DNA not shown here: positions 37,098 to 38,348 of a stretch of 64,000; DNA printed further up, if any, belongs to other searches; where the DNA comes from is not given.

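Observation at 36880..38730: Low-GC three-gene island (acidic protein, DUF2971-like, DUF4357-like) next to the SOS mutagenesis cassette: candidate uncharacterised defence/Abi-like module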

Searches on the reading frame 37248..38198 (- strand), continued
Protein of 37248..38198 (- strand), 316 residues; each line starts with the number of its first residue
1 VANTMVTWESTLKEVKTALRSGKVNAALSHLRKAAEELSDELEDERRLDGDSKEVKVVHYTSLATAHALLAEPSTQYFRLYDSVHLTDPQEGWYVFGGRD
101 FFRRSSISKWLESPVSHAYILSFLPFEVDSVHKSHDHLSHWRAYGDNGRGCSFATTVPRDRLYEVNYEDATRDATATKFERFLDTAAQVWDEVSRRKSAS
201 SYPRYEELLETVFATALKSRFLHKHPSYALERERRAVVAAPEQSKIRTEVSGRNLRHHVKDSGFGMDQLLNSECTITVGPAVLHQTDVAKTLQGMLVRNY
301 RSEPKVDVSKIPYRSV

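Call 45: fold_search(model_id=the predicted structure, library=pdb)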
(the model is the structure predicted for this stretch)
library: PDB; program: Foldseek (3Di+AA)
matches with E <= 10: 76; with E <= 0.001: 0
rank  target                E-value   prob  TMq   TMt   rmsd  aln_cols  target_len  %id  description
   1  3u67                  4.1e-01  0.02  0.10  0.13  21.9       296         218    9  Crystal structure of the N-terminal domain of Hsp90 from Leishmania major(LmjF33.0312)in complex with ADP (released 2012-05-30)
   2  4rvo_B                7.9e-01  0.15  0.13  0.10   8.6       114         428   13  Crystal structure of a Putative Acyl-CoA ligase (BT_0428) from Bacteroides thetaiotaomicron VPI-5482 at 2.41 A resolut (released 2014-12-31)
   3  4r1m_D                8.9e-01  0.11  0.14  0.11  11.5       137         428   12  Crystal structure of a Putative Acyl-CoA ligase (BT_0428) from Bacteroides thetaiotaomicron VPI-5482 at 2.48 A resolut (released 2014-08-27)
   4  4r1m_B                1.0e+00  0.12  0.13  0.10   9.7       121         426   13  Crystal structure of a Putative Acyl-CoA ligase (BT_0428) from Bacteroides thetaiotaomicron VPI-5482 at 2.48 A resolut (released 2014-08-27)
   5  6uxt_A                1.0e+00  0.06  0.12  0.20  17.3       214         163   10  Crystal structure of unknown function protein yfdX from Shigella flexneri (released 2019-11-20)
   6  4rvn_D                1.1e+00  0.11  0.13  0.10   9.0       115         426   10  Crystal structure of a Putative Acyl-CoA ligase (BT_0428) from Bacteroides thetaiotaomicron VPI-5482 at 2.20 A resolut (released 2015-01-21)
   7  3dza_A                1.1e+00  0.08  0.14  0.22  17.4       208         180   10  Crystal structure of a putative membrane protein of unknown function (yfdx) from klebsiella pneumoniae subsp. at 1.65  (released 2008-08-12)
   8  4rvn_B                1.2e+00  0.08  0.13  0.10  10.8       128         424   11  Crystal structure of a Putative Acyl-CoA ligase (BT_0428) from Bacteroides thetaiotaomicron VPI-5482 at 2.20 A resolut (released 2015-01-21)
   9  4r1l_D                1.3e+00  0.11  0.13  0.10   9.0       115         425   10  Crystal structure of a Putative Acyl-CoA ligase (BT_0428) from Bacteroides thetaiotaomicron VPI-5482 at 2.42 A resolut (released 2014-08-27)
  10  1osf                  1.4e+00  0.01  0.09  0.12  22.2       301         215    8  Human Hsp90 in complex with 17-desmethoxy-17-N,N-Dimethylaminoethylamino-Geldanamycin (released 2003-05-27)
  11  5ifi_B                1.4e+00  0.08  0.09  0.05  11.8        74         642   14  CRYSTAL STRUCTURE OF ACETYL-COA SYNTHETASE IN COMPLEX WITH ADENOSINE-5'-PROPYLPHOSPHATE FROM CRYPTOCOCCUS NEOFORMANS H (released 2016-03-16)
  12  5k85_B                1.5e+00  0.06  0.10  0.06  12.0       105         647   16  Crystal Structure of Acetyl-CoA Synthetase in Complex with Adenosine-5'-propylphosphate and Coenzyme A from Cryptococc (released 2016-08-17)
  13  6gqs                  1.5e+00  0.01  0.10  0.12  22.1       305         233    8  Structure of human Heat shock protein 90-alpha N-terminal domain (Hsp90-NTD) variant K112R in complex with AMPCP (released 2018-10-03)
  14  3dza_D                1.6e+00  0.06  0.14  0.22  17.5       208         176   10  Crystal structure of a putative membrane protein of unknown function (yfdx) from klebsiella pneumoniae subsp. at 1.65  (released 2008-08-12)
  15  3dza_C                1.7e+00  0.06  0.14  0.22  17.5       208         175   11  Crystal structure of a putative membrane protein of unknown function (yfdx) from klebsiella pneumoniae subsp. at 1.65  (released 2008-08-12)
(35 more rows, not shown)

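Call 50: search_protein_representatives(alignment_id=A1)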
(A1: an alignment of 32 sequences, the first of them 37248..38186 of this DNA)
Query: 32 sequences, 312 profile positions. Proteins with E-value up to 0.001 (for the whole library): 3412; up to 1e-10: 818; up to 1e-30: 224. The best 150 are listed.
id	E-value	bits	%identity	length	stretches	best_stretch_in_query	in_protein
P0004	1.7e-152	523.6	-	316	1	3-312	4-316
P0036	2.0e-112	392.0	-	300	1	20-310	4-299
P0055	9.2e-66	238.7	-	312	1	6-310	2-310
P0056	4.1e-65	236.6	-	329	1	26-311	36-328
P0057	5.3e-65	236.2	-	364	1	34-311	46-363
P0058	3.0e-64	233.7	-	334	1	28-311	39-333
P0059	9.7e-64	232.1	-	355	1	7-311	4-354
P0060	2.4e-63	230.7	-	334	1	29-311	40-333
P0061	5.0e-63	229.7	-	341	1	5-311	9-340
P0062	1.6e-61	224.7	-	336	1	29-311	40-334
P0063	2.5e-61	224.1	-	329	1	28-310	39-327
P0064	6.6e-61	222.8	-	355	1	25-311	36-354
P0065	9.0e-61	222.3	-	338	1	28-311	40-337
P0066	1.0e-60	222.2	-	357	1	13-312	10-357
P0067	4.2e-60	220.1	-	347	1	35-309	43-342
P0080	2.8e-56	207.6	-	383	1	28-311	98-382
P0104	8.5e-54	199.4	-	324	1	1-311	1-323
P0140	1.1e-48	182.6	-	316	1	6-311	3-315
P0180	5.8e-43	163.8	-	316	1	37-309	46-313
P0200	3.6e-41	157.9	-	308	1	9-311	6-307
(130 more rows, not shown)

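Call 51: search_protein_families(library=padloc, proteins=[P0055, P0056, P0057, P0059, P0066, P0080, P0104, P0140, P0180, P0200], max_evalue=0.001)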
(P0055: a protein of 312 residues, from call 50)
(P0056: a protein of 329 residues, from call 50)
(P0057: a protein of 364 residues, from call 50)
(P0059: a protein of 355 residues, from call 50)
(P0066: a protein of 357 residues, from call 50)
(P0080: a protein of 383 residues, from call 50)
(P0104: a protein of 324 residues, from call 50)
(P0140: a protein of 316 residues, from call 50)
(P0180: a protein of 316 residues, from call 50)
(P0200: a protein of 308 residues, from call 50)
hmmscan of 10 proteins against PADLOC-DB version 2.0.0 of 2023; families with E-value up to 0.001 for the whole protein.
P0055 (312 aa): 1 family
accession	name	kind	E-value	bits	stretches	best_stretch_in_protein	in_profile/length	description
PDLC04991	PDC-S31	-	0.0002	19.1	0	88-177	31-116/208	-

P0056 (329 aa): 1 family
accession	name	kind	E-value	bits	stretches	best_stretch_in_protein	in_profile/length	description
PDLC04991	PDC-S31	-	6.9e-07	27.1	0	229-291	131-197/208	-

P0057 (364 aa): 1 family
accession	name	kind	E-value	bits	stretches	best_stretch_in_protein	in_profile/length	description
PDLC04991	PDC-S31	-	0.00048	17.9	0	123-204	31-110/208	-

P0059 (355 aa): 1 family
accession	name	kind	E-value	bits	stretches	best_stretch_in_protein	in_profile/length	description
PDLC04991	PDC-S31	-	4.7e-05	21.2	0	125-268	31-160/208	-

P0066 (357 aa): 1 family
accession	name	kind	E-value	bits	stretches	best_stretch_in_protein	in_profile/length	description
PDLC04991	PDC-S31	-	7.1e-06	23.8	1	110-188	30-100/208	-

P0080 (383 aa): 1 family
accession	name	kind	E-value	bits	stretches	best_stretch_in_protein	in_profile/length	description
PDLC04991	PDC-S31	-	4.9e-07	27.6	1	134-240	12-116/208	-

P0104 (324 aa): 1 family
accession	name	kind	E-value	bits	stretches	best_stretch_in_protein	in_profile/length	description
PDLC04991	PDC-S31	-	0.00097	16.9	0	128-187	74-133/208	-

P0140 (316 aa): 1 family
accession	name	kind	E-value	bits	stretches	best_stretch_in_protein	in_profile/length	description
PDLC04991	PDC-S31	-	4.1e-06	24.6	1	81-174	30-119/208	-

P0180 (316 aa): 0 families

P0200 (308 aa): 1 family
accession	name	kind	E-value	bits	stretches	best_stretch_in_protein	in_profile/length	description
PDLC04991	PDC-S31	-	1.2e-05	23.1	1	82-170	31-116/208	-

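Call 52: search_protein_families(library=pfam, proteins=[P0055, P0056, P0057, P0059, P0066, P0080, P0104, P0140, P0180, P0200], max_evalue=0.01)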
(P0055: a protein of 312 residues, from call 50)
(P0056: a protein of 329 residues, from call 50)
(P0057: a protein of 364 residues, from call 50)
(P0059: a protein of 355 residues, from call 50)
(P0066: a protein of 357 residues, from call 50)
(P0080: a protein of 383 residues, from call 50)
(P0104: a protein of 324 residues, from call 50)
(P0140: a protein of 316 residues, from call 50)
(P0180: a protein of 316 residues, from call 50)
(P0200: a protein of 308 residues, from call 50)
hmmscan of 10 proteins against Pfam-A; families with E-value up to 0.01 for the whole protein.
P0055 (312 aa): 1 family
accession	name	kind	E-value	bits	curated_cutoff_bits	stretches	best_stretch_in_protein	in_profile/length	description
PF11185.13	DUF2971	-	9.1e-05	24.2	22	0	143-159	2-18/89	Protein of unknown function (DUF2971)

P0056 (329 aa): 1 family
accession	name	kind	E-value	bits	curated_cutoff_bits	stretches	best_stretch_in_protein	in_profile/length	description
PF11185.13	DUF2971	-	0.0073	18.1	22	0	151-242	2-89/89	Protein of unknown function (DUF2971)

P0057 (364 aa): 0 families

P0059 (355 aa): 1 family
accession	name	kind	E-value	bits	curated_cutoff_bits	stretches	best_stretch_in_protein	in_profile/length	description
PF11185.13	DUF2971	-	0.0011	20.7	22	0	175-267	2-89/89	Protein of unknown function (DUF2971)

P0066 (357 aa): 1 family
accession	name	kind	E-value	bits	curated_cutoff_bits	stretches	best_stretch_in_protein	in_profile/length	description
PF11185.13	DUF2971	-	0.00015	23.5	22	1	168-273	2-89/89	Protein of unknown function (DUF2971)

P0080 (383 aa): 1 family
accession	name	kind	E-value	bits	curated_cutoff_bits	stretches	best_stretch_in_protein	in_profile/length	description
PF11185.13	DUF2971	-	0.0059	18.4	22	0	206-296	2-89/89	Protein of unknown function (DUF2971)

P0104 (324 aa): 1 family
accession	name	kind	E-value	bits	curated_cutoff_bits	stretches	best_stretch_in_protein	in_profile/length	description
PF11185.13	DUF2971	-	1.4e-05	26.8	22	1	139-236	2-89/89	Protein of unknown function (DUF2971)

P0140 (316 aa): 1 family
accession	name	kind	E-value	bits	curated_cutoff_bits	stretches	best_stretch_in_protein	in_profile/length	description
PF11185.13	DUF2971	-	3.7e-05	25.4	22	1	136-230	2-89/89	Protein of unknown function (DUF2971)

P0180 (316 aa): 0 families

P0200 (308 aa): 1 family
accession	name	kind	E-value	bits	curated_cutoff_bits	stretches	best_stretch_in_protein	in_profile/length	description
PF11185.13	DUF2971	-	6.5e-05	24.6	22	1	134-222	1-89/89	Protein of unknown function (DUF2971)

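Call 53: find_encoding_contigs(protein=P0035, flank=6000, max_places=2)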
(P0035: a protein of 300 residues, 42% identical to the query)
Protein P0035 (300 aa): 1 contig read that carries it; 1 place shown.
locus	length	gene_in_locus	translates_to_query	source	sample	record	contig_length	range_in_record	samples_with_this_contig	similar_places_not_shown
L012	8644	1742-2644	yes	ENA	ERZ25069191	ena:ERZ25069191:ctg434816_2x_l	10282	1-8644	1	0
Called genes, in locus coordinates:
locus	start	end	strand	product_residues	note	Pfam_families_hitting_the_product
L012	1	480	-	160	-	?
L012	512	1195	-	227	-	PF00106:adh_short, PF08659:KR, PF13561:adh_short_C2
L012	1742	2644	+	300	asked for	PF11185:DUF2971 (weak)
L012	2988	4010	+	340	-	PF14870:PSII_BNR (weak), PF25852:DUF6242_C (weak), PF02012:BNR (faint), PF15902:Sortilin-Vps10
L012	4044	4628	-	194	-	PF00144:Beta-lactamase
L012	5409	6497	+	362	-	PF02746:MR_MLE_N, PF13378:MR_MLE_C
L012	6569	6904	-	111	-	PF03328:HpcH_HpaI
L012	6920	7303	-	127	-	-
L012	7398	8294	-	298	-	PF14236:DruA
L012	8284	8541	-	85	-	-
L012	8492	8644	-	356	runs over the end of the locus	PF03050:DDE_Tnp_IS66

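Call 54: find_encoding_contigs(protein=P0030, flank=6000, max_places=2)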
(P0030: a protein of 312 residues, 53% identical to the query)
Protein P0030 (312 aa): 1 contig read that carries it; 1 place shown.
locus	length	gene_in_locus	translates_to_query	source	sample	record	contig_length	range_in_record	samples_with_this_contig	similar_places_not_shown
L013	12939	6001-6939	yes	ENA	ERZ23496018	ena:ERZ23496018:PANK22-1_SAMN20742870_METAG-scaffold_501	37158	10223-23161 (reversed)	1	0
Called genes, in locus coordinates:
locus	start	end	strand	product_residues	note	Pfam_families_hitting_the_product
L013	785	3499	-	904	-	PF00133:tRNA-synt_1, PF01406:tRNA-synt_1e (faint), PF09334:tRNA-synt_1g, PF00133:tRNA-synt_1, PF08264:Anticodon_1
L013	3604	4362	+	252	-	PF02661:Fic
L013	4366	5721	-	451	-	PF00202:Aminotran_3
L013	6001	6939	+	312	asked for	PF11185:DUF2971 (weak)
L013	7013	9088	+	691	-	PF03781:FGE-sulfatase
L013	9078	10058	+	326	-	PF00294:PfkB, PF08543:Phos_pyr_kin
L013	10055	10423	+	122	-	PF14213:DUF4325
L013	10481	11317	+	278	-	PF01261:AP_endonuc_2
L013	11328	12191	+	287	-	PF01261:AP_endonuc_2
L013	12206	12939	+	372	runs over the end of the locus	PF02746:MR_MLE_N, PF13378:MR_MLE_C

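Call 64: search_protein_families(library=pfam, proteins=[L011:8833-9063:-, L011:9713-9943:-, L011:8444-8821:-, L011:9324-9701:-, L011:6987-8447:-, L007:7624-7995:+], max_evalue=10)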
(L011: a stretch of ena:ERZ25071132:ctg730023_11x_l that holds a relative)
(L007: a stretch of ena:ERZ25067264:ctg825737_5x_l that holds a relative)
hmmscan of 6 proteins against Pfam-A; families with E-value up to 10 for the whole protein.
L011:8833-9063:- (76 aa): 1 family
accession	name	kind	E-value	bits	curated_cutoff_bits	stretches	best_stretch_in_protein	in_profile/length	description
PF13778.12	DUF4174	-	0.13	13.1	27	1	10-68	53-111/120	Domain of unknown function (DUF4174)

L011:9713-9943:- (76 aa): 0 families

L011:8444-8821:- (125 aa): 0 families

L011:9324-9701:- (125 aa): 1 family
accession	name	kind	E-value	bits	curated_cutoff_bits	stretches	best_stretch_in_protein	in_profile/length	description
PF14462.11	Prok-E2_E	-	0.026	14.8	25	1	14-102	13-102/123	Prokaryotic E2 family E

L011:6987-8447:- (486 aa): 13 families
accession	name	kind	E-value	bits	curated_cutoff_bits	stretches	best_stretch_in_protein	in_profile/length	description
PF00899.27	ThiF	-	1.4e-30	106.6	28.1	1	186-358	7-167/238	ThiF family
PF02826.25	2-Hacid_dh_C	-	0.0011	18.8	25.1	1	189-240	23-76/178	D-isomer specific 2-hydroxyacid dehydrogenase, NAD binding domain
PF02558.23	ApbA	-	0.003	17.6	22.2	1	202-248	1-47/150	Ketopantoate reductase PanE/ApbA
PF03721.20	UDPG_MGDP_dh_N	-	0.0052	16.8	27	1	201-235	2-35/187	UDP-glucose/GDP-mannose dehydrogenase family, NAD binding domain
PF10727.15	Rossmann-like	-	0.0075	16.5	23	1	194-226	9-41/131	Rossmann-like domain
PF02737.24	3HCDH_N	-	0.029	14.7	22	1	201-294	1-81/180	3-hydroxyacyl-CoA dehydrogenase, NAD binding domain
PF03807.23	F420_oxidored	-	0.045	14.8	21.6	1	201-311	1-79/94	NADP oxidoreductase coenzyme F420-dependent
PF02254.24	TrkA_N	-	0.071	13.9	23.8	1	204-239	3-37/116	TrkA-N domain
PF00070.33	Pyr_redox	-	0.11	13.5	22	1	201-231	1-30/82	Pyridine nucleotide-disulphide oxidoreductase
PF03435.24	Sacchrp_dh_NADP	-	0.11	13.2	25.1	1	202-262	1-60/129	Saccharopine dehydrogenase NADP binding domain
PF01266.30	DAO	-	0.15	12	27.9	1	202-235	2-35/353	FAD dependent oxidoreductase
PF00856.33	SET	-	0.21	12.5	22.4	1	381-448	43-79/105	SET domain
PF07992.20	Pyr_redox_2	-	0.22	11.4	26.1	1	200-299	143-235/291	Pyridine nucleotide-disulphide oxidoreductase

L007:7624-7995:+ (123 aa): 0 families

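Call 75: search_dna_similar(query=L004:10964-11575:+, collection=plasmids, mode=protein, max_evalue=0.001, max_rows=15)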
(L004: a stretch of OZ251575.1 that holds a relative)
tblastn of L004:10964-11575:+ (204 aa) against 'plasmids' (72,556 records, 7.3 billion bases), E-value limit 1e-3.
Records with a match: 228; places in all: 233; records where one place covers at least 80% of the query: 6.
Best place of each record, by identity: <60% 228.
By first word of the organism name: Klebsiella 116; Pantoea 10; Vibrio 8; Bacillus 8; Salmonella 7; Yersinia 6; Clostridium 6; Variovorax 5; Acinetobacter 5; Alteromonas 5; and 35 more.
By predicted mobility (MOB-suite, as given by PLSDB): non-mobilizable 186; conjugative 24; mobilizable 18.
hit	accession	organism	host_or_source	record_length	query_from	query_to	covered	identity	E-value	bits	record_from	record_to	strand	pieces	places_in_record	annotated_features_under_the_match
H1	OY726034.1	Phocaeicola massiliensis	-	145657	4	200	97%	41.2%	3e-38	146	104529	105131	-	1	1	none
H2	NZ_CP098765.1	Sphingomonas aerolata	cloud water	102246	4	200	97%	40.6%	2e-36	141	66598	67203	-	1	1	GIY-YIG nuclease family protein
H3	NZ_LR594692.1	Variovorax sp. WDL1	linuron-contaminated soil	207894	5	202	82%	40.9%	1e-22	131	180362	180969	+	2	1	GIY-YIG nuclease family protein | hypothetical protein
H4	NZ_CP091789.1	Prevotella sp. E2-28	Ovis aries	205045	5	198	95%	29.1%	4e-10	66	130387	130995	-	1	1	GIY-YIG nuclease family protein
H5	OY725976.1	Phocaeicola massiliensis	-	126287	5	195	94%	29.1%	1e-9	64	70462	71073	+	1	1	none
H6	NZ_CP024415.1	Lactiplantibacillus plantarum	Whole organism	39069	4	168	81%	31.7%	2e-14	78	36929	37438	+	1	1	GIY-YIG nuclease family protein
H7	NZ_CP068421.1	Gluconobacter sphaericus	single cell,Campbell Early grape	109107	57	193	67%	30.5%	6e-10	65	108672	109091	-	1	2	none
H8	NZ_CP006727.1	Leptospira interrogans serovar Linhai str. 56609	-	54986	5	131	62%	31.6%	1e-4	50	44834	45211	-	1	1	DUF4041 domain-containing protein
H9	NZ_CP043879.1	Leptospira interrogans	Homo sapiens,cell culture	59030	5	131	62%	31.6%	1e-4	50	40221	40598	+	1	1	DUF4041 domain-containing protein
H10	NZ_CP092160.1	Leptospira interrogans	Homo sapiens,blood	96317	5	131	62%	31.6%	1e-4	50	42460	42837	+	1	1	DUF4041 domain-containing protein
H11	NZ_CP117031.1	Vibrio tubiashii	Babylonia areolata,bacterial pure ...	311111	5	110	52%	35.8%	1e-8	61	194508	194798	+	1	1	GIY-YIG nuclease family protein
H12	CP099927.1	Vibrio parahaemolyticus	Anadara tuberculosa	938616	5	101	48%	37.1%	2e-11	69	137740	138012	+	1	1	GIY-YIG nuclease family protein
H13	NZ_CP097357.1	Vibrio parahaemolyticus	oyster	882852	5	101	48%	37.1%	3e-11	69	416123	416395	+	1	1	GIY-YIG nuclease family protein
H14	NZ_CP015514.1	Vibrio vulnificus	Mactra veneriformis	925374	5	101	48%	37.1%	4e-11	69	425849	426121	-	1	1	GIY-YIG nuclease family protein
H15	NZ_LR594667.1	Variovorax sp. SRS16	linuron-contaminated soil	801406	5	92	43%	40.7%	2e-8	61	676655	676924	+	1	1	GIY-YIG nuclease family protein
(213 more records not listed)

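Call 77: get_annotated_region(hit=H2, flank=5000)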
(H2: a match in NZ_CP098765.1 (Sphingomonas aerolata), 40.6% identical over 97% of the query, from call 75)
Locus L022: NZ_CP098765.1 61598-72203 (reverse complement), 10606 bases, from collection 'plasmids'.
description: Sphingomonas aerolata strain PDD-32b-11 plasmid unnamed3, complete sequence
organism: Sphingomonas aerolata (NCBI taxid 185951)
taxonomy: Bacteria; Pseudomonadota; Alphaproteobacteria; Sphingomonadales; Sphingomonadaceae; Sphingomonas; Sphingomonas aerolata
host: -; source: cloud water; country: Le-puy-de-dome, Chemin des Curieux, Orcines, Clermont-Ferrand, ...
typing (MOB-suite, as given by PLSDB): non-mobilizable
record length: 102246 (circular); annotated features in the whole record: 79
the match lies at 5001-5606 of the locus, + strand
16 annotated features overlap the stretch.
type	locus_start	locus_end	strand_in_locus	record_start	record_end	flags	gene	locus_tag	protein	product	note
CDS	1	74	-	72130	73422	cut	-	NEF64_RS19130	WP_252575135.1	Fic family protein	-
CDS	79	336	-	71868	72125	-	-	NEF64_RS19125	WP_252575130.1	hypothetical protein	-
CDS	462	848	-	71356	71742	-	-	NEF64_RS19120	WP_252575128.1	DUF3768 domain-containing protein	-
CDS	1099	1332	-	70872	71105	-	-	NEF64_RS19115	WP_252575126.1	hypothetical protein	-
CDS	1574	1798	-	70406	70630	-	-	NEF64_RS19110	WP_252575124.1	DUF3489 domain-containing protein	-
CDS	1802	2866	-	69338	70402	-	-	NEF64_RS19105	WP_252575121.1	BsuBI/PstI family type II restriction endonuclease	GO:0009307 - DNA restriction-modification system [Evidence IEA]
CDS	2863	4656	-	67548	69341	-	-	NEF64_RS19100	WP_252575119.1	N-6 DNA methylase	GO:0006306 - DNA methylation [Evidence IEA]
CDS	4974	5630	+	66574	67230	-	-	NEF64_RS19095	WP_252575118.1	GIY-YIG nuclease family protein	-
CDS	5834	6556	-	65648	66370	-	-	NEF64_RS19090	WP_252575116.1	hypothetical protein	-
CDS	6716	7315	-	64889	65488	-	-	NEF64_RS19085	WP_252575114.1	thermonuclease family protein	-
CDS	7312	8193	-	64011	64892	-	-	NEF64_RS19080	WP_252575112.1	toprim domain-containing protein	-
CDS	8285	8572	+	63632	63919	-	-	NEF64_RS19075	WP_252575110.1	hypothetical protein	-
CDS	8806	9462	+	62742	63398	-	-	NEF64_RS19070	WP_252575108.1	lytic transglycosylase domain-containing protein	-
CDS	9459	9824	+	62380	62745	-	-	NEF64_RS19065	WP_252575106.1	TrbC/VirB2 family protein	-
CDS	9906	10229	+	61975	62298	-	-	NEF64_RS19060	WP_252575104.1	VirB3 family type IV secretion system protein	-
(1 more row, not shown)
